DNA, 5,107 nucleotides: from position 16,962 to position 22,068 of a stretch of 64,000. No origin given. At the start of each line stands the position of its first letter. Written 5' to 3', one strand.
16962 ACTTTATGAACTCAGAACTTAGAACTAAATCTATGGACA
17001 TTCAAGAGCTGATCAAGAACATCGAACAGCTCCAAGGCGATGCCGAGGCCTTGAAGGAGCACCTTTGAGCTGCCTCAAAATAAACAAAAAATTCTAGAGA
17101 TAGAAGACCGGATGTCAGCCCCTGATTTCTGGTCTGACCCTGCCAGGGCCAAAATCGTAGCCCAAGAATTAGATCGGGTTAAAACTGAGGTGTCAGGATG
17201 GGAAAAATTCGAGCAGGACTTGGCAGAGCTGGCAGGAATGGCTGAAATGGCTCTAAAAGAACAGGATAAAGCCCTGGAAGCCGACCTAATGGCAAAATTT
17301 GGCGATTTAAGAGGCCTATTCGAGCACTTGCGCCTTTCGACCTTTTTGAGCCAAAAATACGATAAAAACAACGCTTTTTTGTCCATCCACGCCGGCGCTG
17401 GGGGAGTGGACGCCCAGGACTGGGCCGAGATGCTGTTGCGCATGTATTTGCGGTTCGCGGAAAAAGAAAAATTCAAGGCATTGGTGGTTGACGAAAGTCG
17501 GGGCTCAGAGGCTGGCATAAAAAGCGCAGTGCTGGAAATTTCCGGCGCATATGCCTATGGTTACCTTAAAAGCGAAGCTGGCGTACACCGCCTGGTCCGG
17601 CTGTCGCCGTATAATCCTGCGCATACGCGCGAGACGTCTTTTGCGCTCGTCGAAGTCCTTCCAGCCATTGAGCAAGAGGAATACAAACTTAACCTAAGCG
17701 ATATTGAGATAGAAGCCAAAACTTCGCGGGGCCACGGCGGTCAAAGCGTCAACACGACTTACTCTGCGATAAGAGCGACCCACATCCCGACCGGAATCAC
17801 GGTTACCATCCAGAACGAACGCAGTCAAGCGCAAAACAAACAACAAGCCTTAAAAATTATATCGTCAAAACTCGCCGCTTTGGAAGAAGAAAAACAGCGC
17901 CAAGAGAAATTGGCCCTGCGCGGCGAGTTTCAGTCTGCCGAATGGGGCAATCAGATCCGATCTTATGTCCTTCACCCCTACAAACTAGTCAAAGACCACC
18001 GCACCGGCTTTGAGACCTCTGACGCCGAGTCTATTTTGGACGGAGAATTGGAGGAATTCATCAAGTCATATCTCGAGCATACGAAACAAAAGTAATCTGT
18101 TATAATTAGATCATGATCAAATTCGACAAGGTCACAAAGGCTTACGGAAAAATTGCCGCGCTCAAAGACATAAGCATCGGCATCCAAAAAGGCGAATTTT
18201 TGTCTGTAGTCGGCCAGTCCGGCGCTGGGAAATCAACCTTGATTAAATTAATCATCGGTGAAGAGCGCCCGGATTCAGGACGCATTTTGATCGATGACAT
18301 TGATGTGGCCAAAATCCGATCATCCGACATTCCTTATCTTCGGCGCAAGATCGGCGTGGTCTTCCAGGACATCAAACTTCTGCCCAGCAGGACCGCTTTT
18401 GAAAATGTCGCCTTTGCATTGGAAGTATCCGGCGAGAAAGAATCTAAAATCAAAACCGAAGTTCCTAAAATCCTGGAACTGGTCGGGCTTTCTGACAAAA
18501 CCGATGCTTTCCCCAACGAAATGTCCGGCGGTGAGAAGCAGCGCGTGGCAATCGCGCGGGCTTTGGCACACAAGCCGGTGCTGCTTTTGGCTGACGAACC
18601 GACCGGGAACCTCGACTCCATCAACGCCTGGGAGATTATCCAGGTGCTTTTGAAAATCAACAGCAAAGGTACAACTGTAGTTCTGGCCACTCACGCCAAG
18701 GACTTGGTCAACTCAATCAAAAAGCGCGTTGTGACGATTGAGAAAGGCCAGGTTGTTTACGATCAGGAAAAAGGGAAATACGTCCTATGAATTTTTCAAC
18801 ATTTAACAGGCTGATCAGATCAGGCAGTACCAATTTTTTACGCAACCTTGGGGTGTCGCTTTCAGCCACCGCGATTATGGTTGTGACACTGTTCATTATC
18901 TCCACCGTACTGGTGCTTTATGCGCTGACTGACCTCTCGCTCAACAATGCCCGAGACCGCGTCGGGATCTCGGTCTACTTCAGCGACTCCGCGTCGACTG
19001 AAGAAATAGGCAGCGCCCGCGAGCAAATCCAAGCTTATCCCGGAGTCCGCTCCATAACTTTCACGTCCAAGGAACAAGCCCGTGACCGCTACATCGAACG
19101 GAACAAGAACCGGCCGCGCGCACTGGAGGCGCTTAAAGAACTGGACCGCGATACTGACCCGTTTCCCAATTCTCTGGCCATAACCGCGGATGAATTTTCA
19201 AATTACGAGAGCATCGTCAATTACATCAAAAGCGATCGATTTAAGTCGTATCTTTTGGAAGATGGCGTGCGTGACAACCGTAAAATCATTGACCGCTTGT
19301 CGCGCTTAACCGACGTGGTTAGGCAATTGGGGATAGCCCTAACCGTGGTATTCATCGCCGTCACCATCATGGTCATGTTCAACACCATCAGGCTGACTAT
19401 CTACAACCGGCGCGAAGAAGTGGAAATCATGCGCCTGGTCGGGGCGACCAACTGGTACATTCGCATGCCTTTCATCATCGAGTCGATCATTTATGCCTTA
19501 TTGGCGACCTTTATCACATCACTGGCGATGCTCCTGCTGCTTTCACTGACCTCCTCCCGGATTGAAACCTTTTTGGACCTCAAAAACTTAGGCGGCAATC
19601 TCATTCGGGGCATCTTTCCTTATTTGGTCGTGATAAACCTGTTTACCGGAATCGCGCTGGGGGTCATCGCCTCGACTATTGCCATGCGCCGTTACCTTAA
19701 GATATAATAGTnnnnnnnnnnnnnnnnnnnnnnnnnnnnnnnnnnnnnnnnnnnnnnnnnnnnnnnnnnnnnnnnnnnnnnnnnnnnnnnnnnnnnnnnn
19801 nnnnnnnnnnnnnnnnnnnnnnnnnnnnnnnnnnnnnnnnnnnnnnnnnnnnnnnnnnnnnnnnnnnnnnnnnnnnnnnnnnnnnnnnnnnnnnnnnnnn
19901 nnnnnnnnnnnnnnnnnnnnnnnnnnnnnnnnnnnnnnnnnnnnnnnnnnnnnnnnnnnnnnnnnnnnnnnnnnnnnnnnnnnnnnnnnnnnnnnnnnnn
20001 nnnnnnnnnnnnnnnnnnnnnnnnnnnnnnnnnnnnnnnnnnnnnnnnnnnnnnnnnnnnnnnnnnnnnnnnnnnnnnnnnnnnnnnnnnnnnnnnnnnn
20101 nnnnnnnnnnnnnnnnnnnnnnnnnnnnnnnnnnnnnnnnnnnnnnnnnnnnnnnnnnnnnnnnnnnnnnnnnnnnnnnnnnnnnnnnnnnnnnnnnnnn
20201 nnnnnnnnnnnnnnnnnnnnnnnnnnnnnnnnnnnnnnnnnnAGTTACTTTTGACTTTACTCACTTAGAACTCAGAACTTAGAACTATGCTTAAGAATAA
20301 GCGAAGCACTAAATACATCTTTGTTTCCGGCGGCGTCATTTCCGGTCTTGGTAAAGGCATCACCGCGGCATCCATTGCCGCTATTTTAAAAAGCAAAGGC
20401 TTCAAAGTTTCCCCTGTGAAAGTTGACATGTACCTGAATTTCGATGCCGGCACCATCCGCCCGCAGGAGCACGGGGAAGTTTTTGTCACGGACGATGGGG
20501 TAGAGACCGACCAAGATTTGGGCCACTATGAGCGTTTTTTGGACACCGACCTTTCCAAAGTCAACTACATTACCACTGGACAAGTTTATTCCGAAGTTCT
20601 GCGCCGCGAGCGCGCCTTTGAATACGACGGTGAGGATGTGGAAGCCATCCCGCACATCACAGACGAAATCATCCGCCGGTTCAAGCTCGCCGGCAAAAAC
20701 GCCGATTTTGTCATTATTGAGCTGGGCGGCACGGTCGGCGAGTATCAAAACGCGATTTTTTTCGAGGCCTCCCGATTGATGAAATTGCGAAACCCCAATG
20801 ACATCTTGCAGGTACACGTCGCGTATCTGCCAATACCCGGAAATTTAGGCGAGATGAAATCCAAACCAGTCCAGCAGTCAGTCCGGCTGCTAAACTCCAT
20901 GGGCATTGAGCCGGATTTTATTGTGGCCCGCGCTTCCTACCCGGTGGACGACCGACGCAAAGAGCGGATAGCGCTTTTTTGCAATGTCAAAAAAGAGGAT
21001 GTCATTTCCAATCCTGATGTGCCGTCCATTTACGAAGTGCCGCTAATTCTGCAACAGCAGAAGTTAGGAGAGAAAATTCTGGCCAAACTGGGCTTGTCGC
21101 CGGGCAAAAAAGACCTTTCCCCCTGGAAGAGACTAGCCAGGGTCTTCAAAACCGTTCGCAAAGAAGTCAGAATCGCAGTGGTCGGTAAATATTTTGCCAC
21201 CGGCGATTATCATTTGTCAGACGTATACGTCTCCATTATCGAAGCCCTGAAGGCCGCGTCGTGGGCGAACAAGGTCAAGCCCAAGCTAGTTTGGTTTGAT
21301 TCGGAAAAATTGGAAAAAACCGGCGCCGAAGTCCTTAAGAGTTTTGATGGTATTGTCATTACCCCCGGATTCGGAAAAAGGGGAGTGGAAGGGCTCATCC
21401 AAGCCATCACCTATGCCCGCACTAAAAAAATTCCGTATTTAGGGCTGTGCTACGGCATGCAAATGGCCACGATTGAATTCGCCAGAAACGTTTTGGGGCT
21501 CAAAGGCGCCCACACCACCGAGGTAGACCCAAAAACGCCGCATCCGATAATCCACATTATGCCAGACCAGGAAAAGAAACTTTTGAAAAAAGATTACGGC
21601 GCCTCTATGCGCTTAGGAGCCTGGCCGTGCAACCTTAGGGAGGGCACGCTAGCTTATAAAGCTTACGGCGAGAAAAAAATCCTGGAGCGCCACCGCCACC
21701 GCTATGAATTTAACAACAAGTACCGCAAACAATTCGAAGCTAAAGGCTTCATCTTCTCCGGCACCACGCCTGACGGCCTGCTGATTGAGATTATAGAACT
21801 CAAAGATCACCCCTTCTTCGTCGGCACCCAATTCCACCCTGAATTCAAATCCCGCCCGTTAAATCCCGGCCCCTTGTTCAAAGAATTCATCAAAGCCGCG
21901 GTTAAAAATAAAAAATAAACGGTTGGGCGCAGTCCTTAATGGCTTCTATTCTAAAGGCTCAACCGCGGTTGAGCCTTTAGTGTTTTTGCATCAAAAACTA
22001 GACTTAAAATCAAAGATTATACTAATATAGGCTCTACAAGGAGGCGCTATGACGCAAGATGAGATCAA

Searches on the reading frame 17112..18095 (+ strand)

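Call 38: search_protein_families(library=pfam, proteins=[window:17112-18095:+], max_evalue=0.00001)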
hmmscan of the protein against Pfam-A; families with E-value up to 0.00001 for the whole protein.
window:17112-18095:+ (327 aa): 2 families
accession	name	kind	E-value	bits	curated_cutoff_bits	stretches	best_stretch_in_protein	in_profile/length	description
PF03462.23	PCRF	-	1.7e-48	165.4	24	1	1-180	12-194/194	PCRF domain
PF00472.26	RF-1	-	4.3e-33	114.1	35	1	189-297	3-116/116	RF-1 domain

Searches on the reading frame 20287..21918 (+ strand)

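Call 38: search_protein_families(library=pfam, proteins=[window:20287-21918:+], max_evalue=0.00001)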
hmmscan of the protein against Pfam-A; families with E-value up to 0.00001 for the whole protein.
window:20287-21918:+ (543 aa): 3 families
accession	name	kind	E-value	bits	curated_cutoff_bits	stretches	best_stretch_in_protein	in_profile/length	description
PF06418.20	CTP_synth_N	-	2.6e-102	342.2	26.1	1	9-270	1-265/265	CTP synthase N-terminus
PF00117.34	GATase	-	1.4e-38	132.9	22.8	1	310-536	2-189/190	Glutamine amidotransferase class-I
PF07722.19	Peptidase_C26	-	5.5e-07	30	20.5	1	374-519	98-219/219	Peptidase C26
